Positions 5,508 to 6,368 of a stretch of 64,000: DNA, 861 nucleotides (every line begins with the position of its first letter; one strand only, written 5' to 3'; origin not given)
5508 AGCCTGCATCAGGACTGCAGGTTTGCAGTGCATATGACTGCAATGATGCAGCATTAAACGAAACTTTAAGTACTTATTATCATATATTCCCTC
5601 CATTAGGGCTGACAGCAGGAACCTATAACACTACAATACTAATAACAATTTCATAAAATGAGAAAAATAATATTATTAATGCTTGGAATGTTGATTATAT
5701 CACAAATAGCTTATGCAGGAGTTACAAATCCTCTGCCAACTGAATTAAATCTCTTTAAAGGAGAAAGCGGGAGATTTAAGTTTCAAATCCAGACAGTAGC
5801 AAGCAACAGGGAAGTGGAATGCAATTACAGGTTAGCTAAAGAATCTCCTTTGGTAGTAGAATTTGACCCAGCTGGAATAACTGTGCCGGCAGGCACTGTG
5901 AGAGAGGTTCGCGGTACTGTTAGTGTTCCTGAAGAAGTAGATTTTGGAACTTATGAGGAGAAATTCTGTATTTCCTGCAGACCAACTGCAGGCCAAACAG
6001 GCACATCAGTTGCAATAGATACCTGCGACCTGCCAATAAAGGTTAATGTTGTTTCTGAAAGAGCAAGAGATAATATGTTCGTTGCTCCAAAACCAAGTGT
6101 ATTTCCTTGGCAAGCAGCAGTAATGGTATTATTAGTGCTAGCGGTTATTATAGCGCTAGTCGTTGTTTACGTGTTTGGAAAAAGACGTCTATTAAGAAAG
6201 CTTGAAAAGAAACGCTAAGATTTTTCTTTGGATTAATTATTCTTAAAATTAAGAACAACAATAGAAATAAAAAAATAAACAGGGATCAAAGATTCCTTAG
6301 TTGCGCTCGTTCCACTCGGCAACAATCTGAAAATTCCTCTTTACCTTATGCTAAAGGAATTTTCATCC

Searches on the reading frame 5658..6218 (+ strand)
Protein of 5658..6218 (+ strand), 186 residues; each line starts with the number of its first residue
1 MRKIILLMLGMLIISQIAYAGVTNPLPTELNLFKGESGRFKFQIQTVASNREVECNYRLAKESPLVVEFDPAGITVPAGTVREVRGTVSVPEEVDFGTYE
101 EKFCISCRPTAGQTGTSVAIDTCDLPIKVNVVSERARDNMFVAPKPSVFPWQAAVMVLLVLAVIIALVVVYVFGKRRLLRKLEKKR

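Call 14: search_protein_families(library=pfam, proteins=[window:5658-6218:+], max_evalue=0.01)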
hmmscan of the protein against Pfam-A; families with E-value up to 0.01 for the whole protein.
window:5658-6218:+ (186 aa): 0 families

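Call 48: search_protein_families(library=pfam, proteins=[window:5658-6218:+], max_evalue=0.001)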
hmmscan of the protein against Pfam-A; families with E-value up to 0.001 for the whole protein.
window:5658-6218:+ (186 aa): 0 families
